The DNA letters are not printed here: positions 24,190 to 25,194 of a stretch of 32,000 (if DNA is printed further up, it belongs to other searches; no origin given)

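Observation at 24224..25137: AT-rich single-gene insertion placed exactly between decayed cas4 and cas1, carrying an intact orphan ORF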

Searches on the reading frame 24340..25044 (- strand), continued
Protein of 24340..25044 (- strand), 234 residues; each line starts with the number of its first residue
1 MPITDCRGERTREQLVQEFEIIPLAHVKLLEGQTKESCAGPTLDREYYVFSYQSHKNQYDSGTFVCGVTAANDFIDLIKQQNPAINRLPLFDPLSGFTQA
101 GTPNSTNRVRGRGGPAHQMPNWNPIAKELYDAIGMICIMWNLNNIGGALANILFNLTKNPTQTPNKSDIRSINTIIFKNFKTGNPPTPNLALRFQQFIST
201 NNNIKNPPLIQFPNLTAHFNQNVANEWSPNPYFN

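Call 31: find_encoding_contigs(protein=P0189, flank=10000, max_places=3)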
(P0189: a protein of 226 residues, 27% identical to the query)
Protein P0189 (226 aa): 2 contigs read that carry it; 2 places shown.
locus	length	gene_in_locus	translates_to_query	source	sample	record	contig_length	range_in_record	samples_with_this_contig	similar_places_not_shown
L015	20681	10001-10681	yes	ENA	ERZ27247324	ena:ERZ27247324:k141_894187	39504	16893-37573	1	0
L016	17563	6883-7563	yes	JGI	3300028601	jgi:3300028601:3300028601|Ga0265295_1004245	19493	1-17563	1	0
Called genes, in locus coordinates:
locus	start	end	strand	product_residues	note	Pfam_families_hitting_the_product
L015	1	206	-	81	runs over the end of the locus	-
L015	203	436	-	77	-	PF05406:WGR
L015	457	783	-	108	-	-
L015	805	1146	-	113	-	-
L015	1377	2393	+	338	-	PF13102:Phage_int_SAM_5 (faint), PF13495:Phage_int_SAM_4 (faint), PF00589:Phage_integrase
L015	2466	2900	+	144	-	-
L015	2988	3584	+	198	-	-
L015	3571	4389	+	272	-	-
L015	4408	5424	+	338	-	-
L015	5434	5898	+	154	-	-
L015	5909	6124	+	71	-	-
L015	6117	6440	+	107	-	-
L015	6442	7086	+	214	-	-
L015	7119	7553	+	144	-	-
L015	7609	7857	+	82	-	-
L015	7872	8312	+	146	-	-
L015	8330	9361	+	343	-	-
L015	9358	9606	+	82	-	-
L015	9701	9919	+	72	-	-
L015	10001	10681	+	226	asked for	PF27729:UCP028583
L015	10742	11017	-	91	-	-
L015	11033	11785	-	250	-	PF01223:Endonuclease_NS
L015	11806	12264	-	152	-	-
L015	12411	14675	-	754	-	PF00059:Lectin_C (weak), PF06986:F_T4SS_TraN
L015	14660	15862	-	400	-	-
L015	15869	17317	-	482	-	PF06122:TraH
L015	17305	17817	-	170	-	PF10502:Peptidase_S26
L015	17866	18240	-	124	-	-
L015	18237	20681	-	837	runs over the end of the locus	PF11130:TraC_F_IV, PF12846:AAA_10 (faint), PF19044:P-loop_TraG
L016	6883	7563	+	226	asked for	PF27729:UCP028583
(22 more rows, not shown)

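Call 32: find_encoding_contigs(protein=P0183, flank=10000, max_places=4)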
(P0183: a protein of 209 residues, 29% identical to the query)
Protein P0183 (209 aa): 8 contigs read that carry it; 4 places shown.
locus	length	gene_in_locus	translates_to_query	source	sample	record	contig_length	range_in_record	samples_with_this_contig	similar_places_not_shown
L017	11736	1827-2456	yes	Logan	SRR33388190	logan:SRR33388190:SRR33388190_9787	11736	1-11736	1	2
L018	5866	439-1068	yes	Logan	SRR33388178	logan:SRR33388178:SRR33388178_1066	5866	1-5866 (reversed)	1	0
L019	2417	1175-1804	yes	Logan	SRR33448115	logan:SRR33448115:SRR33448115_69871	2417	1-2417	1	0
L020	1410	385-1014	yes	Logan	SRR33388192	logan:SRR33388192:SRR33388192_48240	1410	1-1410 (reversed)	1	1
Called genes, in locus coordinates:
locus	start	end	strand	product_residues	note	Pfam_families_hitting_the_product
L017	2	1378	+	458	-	?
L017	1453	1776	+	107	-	-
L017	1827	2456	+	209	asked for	PF27729:UCP028583 (weak)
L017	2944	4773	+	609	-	PF02368:Big_2 (weak)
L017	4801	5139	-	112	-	PF01381:HTH_3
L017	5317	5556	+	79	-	PF01381:HTH_3, PF13443:HTH_26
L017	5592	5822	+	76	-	-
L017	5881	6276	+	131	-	-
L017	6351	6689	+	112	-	-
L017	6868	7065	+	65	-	-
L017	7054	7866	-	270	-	-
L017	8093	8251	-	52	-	-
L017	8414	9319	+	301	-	-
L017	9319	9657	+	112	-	PF12844:HTH_19 (weak), PF13560:HTH_31, PF01381:HTH_3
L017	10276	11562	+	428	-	PF00589:Phage_integrase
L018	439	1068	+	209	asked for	PF27729:UCP028583 (weak)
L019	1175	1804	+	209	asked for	PF27729:UCP028583 (weak)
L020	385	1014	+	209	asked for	PF27729:UCP028583 (weak)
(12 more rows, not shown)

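Call 36: find_related_loci(query=A3, collection=genome_contigs, flank=10000)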
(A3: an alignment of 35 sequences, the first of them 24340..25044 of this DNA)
Query A3 (234 aa) in genome_contigs; peptide patterns used: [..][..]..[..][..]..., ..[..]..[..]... (x = any residue, [..] = any of these).
25 stretches matched a pattern; 6 encode a relative of the query (tblastn E <= 1e-3); 6 distinct loci.
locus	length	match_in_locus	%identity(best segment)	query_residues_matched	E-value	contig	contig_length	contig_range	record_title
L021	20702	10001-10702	68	1-234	1e-107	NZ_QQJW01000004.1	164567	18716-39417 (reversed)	Haemophilus haemolyticus strain M26161 M26161_HUY4190A151_cleaned_ctg_3565, whole genome shotgun sequence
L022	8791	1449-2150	68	1-234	1e-106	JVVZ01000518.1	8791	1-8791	Neisseria meningitidis strain 1273_NMEN 1719_8791_242934_1226_,1177+, whole genome shotgun sequence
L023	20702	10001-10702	67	1-234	3e-101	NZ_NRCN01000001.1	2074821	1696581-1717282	Aggregatibacter kilianii strain PN_528 NODE_1_length_2074821_cov_65.7166, whole genome shotgun sequence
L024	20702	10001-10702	64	1-234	1e-98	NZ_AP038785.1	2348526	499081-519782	Rodentibacter abscessus strain THUN1654 chromosome, complete genome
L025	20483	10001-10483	39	6-181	6e-35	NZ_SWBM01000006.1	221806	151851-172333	Robertmurraya kyonggiensis strain NB22 NODE_6_length_221806_cov_79.306367, whole genome shotgun sequence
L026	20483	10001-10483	39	6-181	6e-35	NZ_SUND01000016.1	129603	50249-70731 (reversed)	Bacillus yapensis strain XXST-01 NODE_16_length_129603_cov_61.694946, whole genome shotgun sequence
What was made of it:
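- Tried and rejected: The single genome scan, run with A3, returned only six loci (call 36).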

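Call 39: predict_structure(alignment_id=A4)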
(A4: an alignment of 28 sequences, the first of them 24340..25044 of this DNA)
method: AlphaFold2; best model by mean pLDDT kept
length: 234 residues; sequences in the alignment: 28
mean_pLDDT: 86.4   pTM: 0.85
mean pLDDT of the five models: 86.4, 82.9, 82.1, 79.6, 79.3
residues with pLDDT >= 90: 158; 70-90: 51; 50-70: 6; < 50: 19
segments of 3 or more residues with pLDDT < 50: 98-116
pLDDT, mean of each block of 10 residues (from residue 1): 88 95 94 87 91 93 93 94 89 68 29 44 96 94 85 94 97 96 90 92 83 97 94 96
secondary structure, 60 per line:
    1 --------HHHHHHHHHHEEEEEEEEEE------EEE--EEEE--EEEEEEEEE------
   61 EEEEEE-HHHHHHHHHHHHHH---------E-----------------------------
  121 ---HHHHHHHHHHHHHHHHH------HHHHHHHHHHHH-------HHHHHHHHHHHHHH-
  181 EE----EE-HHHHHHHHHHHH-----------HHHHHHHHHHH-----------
elements in order: H9-18 E19-28 E35-37 E40-43 E46-54 E61-66 H68-81 H124-140 H147-158 H166-179 H190-201 H213-223
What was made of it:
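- A confident two-domain model (call 39).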

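Call 44: fold_search(model_id=the predicted structure, library=pdb)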
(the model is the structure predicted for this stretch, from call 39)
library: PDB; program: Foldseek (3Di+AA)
matches with E <= 10: 327; with E <= 0.001: 0
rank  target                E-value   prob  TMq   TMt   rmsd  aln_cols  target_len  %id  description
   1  5gw1_D                1.8e-01  0.09  0.16  0.19  13.0       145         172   14  Crystal structure of SNX16 PX-Coiled coil in space group P212121 (released 2017-09-13)
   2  1mra                  2.8e-01  0.12  0.16  0.11  12.9        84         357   15  MANDELATE RACEMASE MUTANT D270N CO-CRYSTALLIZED WITH (S)-ATROLACTATE (released 1996-08-01)
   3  5gw0_D                3.9e-01  0.09  0.15  0.18   7.3        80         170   18  Crystal structure of SNX16 PX-Coiled coil (released 2017-09-13)
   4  5xd9                  5.0e-01  0.10  0.14  0.10   7.4        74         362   12  Crystal structure analysis of 3,6-anhydro-L-galactonate cycloisomerase (released 2017-09-27)
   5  5gw1_C                5.7e-01  0.10  0.15  0.18   5.7        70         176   16  Crystal structure of SNX16 PX-Coiled coil in space group P212121 (released 2017-09-13)
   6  5gw0_A                6.0e-01  0.10  0.15  0.18   6.1        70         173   17  Crystal structure of SNX16 PX-Coiled coil (released 2017-09-13)
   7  5gw1_B                7.3e-01  0.10  0.14  0.18   7.5        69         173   17  Crystal structure of SNX16 PX-Coiled coil in space group P212121 (released 2017-09-13)
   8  9o17_AG               7.3e-01  0.07  0.15  0.17   7.4        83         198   13  Cryo-EM structure of Methanosarcina acetivorans 70S ribosome (released 2025-09-24)
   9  3toy_A                7.7e-01  0.08  0.13  0.09   9.1        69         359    7  CRYSTAL STRUCTURE OF ENOLASE BRADO_4202 (TARGET EFI-501651) FROM Bradyrhizobium sp. ORS278 WITH CALCIUM AND ACETATE BO (released 2011-09-21)
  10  3ugv_F                8.2e-01  0.08  0.14  0.10   8.0        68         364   12  Crystal structure of an enolase from alpha pretobacterium bal199 (EFI TARGET EFI-501650) with bound MG (released 2011-11-23)
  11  1mdl                  8.8e-01  0.06  0.14  0.10  13.6        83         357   12  MANDELATE RACEMASE MUTANT K166R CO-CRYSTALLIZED WITH (R)-MANDELATE (released 1996-10-14)
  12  5gw0_E                9.9e-01  0.06  0.15  0.18   8.0        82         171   17  Crystal structure of SNX16 PX-Coiled coil (released 2017-09-13)
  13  2gge_D                9.9e-01  0.06  0.12  0.09   9.0        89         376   12  Crystal Structure of Mandelate Racemase/Muconate Lactonizing Enzyme from Bacillus Subtilis complexed with MG++ at 1.8  (released 2006-04-18)
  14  2pgw_B                9.9e-01  0.06  0.13  0.09   8.9        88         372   16  Crystal structure of a putative muconate cycloisomerase from Sinorhizobium meliloti 1021 (released 2007-04-24)
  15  3pwi_A                9.9e-01  0.02  0.10  0.06  11.4       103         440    9  Crystal structure of the mutant P34A of D-Glucarate dehydratase from Escherichia coli complexed with product 5-keto-4- (released 2011-12-28)
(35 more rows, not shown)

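Call 45: fold_search(model_id=the predicted structure, library=viral)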
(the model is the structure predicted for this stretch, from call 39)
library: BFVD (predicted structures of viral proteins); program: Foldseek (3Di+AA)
matches with E <= 10: 344; with E <= 0.001: 0
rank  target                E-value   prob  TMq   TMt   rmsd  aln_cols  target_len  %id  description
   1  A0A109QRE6            2.5e-01  0.13  0.18  0.08  15.2       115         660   13  Nucleocapsid protein [Glossina hytrovirus (isolate Glossina pallidipes/Ethiopia/Seibersdorf/-)]
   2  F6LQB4                2.8e-01  0.03  0.10  0.07  23.7       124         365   10  (no name in the UniProt tables at hand)
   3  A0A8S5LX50            3.0e-01  0.14  0.20  0.17  21.0       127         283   14  Uncharacterized protein [Siphoviridae sp. ct3pR10]
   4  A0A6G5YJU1            3.2e-01  0.18  0.18  0.34   8.0        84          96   13  (no name in the UniProt tables at hand)
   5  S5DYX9                3.9e-01  0.06  0.13  0.13  18.1       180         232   11  AsIV-cont00096-ORF1 [Apophua simplicipes ichnovirus]
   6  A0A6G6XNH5            4.7e-01  0.06  0.13  0.19  26.7       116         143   11  (no name in the UniProt tables at hand)
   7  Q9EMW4                5.0e-01  0.05  0.13  0.15  13.7       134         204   11  AMV085 [Amsacta moorei entomopoxvirus]
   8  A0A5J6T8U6            5.0e-01  0.04  0.19  0.12  22.1       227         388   12  (no name in the UniProt tables at hand)
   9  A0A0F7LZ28            5.0e-01  0.03  0.16  0.16  17.9       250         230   15  (no name in the UniProt tables at hand)
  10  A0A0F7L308            5.0e-01  0.03  0.14  0.13  20.5       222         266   12  Uncharacterized protein [uncultured marine virus]
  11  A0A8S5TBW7            5.3e-01  0.08  0.16  0.28  11.1       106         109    7  Uncharacterized protein [Siphoviridae sp. ctw757]
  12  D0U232                6.0e-01  0.02  0.12  0.11  21.0       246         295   10  Putative DNA single-strand annealing protein [Clavibacter phage CMP1]
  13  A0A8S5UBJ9            6.4e-01  0.08  0.12  0.20   9.0        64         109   12  Uncharacterized protein [Podoviridae sp. ctZkC8]
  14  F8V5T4                7.2e-01  0.08  0.12  0.10  13.7       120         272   10  S/T protein kinase [Acanthamoeba polyphaga mimivirus]
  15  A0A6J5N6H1            7.2e-01  0.08  0.12  0.17   9.8        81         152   18  Uncharacterized protein [uncultured Caudovirales phage]
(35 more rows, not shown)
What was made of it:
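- Tried and rejected: Foldseek of a confident model against PDB and BFVD gave best E of about 0.2 and TM below 0.2 (calls 44, 45).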

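Call 46: search_protein_families(library=pfam, proteins=[L022:110-1018:+, L022:2350-3147:+, L022:3135-3839:+, L022:4110-4775:+, L022:5177-6274:+, L022:6378-8666:-, L025:7507-8481:+, L025:8508-8918:+, L025:10758-11825:+, L025:12091-12663:-], max_evalue=0.01)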
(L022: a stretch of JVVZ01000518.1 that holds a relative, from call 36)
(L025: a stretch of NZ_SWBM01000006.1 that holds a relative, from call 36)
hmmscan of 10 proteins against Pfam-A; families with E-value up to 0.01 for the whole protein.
L022:110-1018:+ (302 aa): 0 families

L022:2350-3147:+ (265 aa): 1 family
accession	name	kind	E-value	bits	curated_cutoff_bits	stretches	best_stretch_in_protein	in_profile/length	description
PF00528.27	BPD_transp_1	-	1.2e-17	64.7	26.4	1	90-248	1-171/184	Binding-protein-dependent transport system inner membrane component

L022:3135-3839:+ (234 aa): 3 families
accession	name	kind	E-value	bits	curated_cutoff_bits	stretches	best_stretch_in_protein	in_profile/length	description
PF00005.33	ABC_tran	-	1.9e-25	90.5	25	1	22-148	2-136/137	ABC transporter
PF13304.12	AAA_21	-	1.6e-06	28.8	27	0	118-180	235-299/304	AAA domain, putative AbiEii toxin, Type IV TA system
PF03215.21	Rad17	-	0.0039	17.6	23.8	1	29-65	43-79/186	Rad17 P-loop domain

L022:4110-4775:+ (221 aa): 1 family
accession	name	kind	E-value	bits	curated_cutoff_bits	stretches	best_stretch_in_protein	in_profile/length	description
PF03596.19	Cad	-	5.7e-73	245.4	26.2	1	29-219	1-191/192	Cadmium resistance transporter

L022:5177-6274:+ (365 aa): 1 family
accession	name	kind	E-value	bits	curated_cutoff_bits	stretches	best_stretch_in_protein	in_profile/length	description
PF05940.17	NnrS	-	4.4e-47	161.6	28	1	4-356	2-368/371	NnrS protein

L022:6378-8666:- (762 aa): 5 families
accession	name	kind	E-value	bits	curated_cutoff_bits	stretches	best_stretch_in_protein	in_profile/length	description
PF17941.7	PP_kinase_C_1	-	3.4e-71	238.6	25.7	1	408-571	1-164/167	Polyphosphate kinase C-terminal domain 1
PF13090.12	PP_kinase_C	-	1.7e-62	210.4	25.8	1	581-750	2-169/172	Polyphosphate kinase C-terminal domain 2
PF02503.22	PP_kinase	-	3.9e-59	199.9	31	1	199-379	2-181/183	Polyphosphate kinase middle domain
PF13089.11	PP_kinase_N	-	2e-36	125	23.8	1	86-189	3-106/107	Polyphosphate kinase N-terminal domain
PF13091.12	PLDc_2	-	1.1e-11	45.2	27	2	446-567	12-130/132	PLD-like domain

L025:7507-8481:+ (324 aa): 3 families
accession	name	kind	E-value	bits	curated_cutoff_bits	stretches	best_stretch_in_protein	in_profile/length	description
PF00089.32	Trypsin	-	2.2e-11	44.4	20.6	1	112-299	12-205/220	Trypsin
PF13365.12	Trypsin_2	-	5.1e-11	43.9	27.6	1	131-288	1-144/144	Trypsin-like peptidase domain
PF10459.15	Peptidase_S46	-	0.0037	16.4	22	0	131-150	49-69/698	Peptidase S46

L025:8508-8918:+ (136 aa): 1 family
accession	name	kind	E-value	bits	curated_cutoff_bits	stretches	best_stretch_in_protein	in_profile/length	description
PF11518.13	DUF3221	-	1.4e-09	38.6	26.4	1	52-136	1-82/82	Protein of unknown function (DUF3221)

L025:10758-11825:+ (355 aa): 3 families
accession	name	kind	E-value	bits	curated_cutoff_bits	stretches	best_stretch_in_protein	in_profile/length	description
PF00589.27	Phage_integrase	-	2.3e-29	102.8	27.1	1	172-341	5-169/172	Phage integrase family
PF02899.23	Phage_int_SAM_1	-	6.3e-08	33.2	22.3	1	34-111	14-79/83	Phage integrase, N-terminal SAM-like domain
PF13495.12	Phage_int_SAM_4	-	5.4e-06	27.2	27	1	34-115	14-82/85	Phage integrase, N-terminal SAM-like domain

L025:12091-12663:- (190 aa): 1 family
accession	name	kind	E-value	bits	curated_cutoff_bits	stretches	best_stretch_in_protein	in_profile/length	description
PF16167.10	DUF4871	-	0.0018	18.7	25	1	89-180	29-123/128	Domain of unknown function (DUF4871)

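Call 49: search_protein_families(library=pfam, proteins=[L023:9595-9858:+, L015:9701-9919:+, L015:10742-11017:-, L017:1453-1776:+, L017:2944-4773:+, L014:9582-9893:-, L014:9326-9553:-, L013:2-904:+], max_evalue=0.1)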
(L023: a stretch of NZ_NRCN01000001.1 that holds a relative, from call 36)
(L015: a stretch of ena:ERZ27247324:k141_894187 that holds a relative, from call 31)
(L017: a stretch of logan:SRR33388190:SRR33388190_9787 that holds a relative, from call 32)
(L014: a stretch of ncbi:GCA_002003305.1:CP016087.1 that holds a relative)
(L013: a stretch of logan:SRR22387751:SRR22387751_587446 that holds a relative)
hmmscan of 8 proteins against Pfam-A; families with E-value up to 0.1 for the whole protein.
L023:9595-9858:+ (87 aa): 7 families
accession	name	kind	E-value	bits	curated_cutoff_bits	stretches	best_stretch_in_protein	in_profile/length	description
PF08281.18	Sigma70_r4_2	-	0.00071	19.6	25.7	1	11-43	15-47/54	Sigma-70, region 4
PF01527.26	HTH_Tnp_1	-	0.0023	18.6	24.1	1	10-65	10-73/75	Transposase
PF14389.11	Lzipper-MIP1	-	0.0044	17.8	32.2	1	9-67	22-82/84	Leucine-zipper of ternary complex factor MIP1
PF13384.12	HTH_23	-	0.02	15.1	24.6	1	10-45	6-40/50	Homeodomain-like domain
PF06303.17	MatP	-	0.03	15.3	27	1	16-60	28-74/84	MatP N-terminal domain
PF13518.12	HTH_28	-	0.073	13.6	25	0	22-44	12-34/52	Helix-turn-helix domain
PF08776.16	VASP_tetra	-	0.081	12.9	25.8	0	55-67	15-27/36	VASP tetramerisation domain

L015:9701-9919:+ (72 aa): 0 families

L015:10742-11017:- (91 aa): 0 families

L017:1453-1776:+ (107 aa): 2 families
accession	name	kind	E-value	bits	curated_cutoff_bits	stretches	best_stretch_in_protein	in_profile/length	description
PF25149.1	DUF7825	-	0.016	15.2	27.4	1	25-65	190-229/256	Domain of unknown function (DUF7825)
PF13690.11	CheX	-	0.077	13.5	27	0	5-42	4-41/94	Chemotaxis phosphatase CheX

L017:2944-4773:+ (609 aa): 4 families
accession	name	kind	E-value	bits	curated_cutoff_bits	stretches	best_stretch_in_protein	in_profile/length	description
PF02368.24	Big_2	-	3.2e-07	30.6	22.8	1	407-446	35-74/79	Bacterial Ig-like domain (group 2)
PF00041.27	fn3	-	4e-05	24.2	25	1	517-588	7-71/84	Fibronectin type III domain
PF22359.2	Big-like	-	0.00032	21.3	27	1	409-453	4-47/48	Bacterial Ig-like domain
PF00188.32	CAP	-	0.00062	21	21.1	1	183-308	1-105/117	Cysteine-rich secretory protein family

L014:9582-9893:- (103 aa): 4 families
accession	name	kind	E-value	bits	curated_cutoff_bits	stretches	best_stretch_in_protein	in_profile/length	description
PF01473.26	Choline_bind_1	-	1.7e-07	31.7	20.5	1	6-21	4-19/19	Putative cell wall binding repeat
PF19127.6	Choline_bind_3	-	4.2e-06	27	27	1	3-28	2-27/47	Choline-binding repeat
PF02805.21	Ada_Zn_binding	-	0.0043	17.5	23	1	67-100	25-58/65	Metal binding domain of Ada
PF19085.6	Choline_bind_2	-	0.0068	17.1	27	1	10-25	9-23/38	Choline-binding repeat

L014:9326-9553:- (75 aa): 2 families
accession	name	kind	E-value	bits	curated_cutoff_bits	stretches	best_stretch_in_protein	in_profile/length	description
PF07666.16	MpPF26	-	0.00068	20.1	37.2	1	17-57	32-72/75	M penetrans paralogue family 26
PF02386.22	TrkH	-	0.012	14.5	27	1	26-70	128-172/502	Cation transport protein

L013:2-904:+ (300 aa): 1 family
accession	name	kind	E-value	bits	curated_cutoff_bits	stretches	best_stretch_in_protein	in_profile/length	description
PF20247.3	DUF6602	-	1.8e-20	73.2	27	1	60-153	8-100/104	Domain of unknown function (DUF6602)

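Call 50: find_related_loci(query=A3, collection=viral_contigs, flank=10000)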
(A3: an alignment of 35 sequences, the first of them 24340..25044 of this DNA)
Query A3 (234 aa) in viral_contigs; peptide patterns used: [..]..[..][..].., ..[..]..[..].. (x = any residue, [..] = any of these).
256 stretches matched a pattern, but none encodes a relative of the query by tblastn (E <= 1e-3).

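Call 54: find_related_loci(query=A5, collection=viral_contigs, flank=10000)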
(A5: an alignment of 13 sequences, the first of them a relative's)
Query A5 (219 aa) in viral_contigs; peptide patterns used: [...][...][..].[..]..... (x = any residue, [..] = any of these).
12 stretches matched a pattern; 1 encode a relative of the query (tblastn E <= 1e-3); 1 distinct loci.
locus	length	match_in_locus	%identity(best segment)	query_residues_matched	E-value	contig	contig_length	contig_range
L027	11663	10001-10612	42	3-219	8e-52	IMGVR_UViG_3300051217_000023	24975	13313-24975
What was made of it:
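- Tried and rejected: None for the close subfamily (call 50) and one prophage-like contig for a distant member (call 54).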
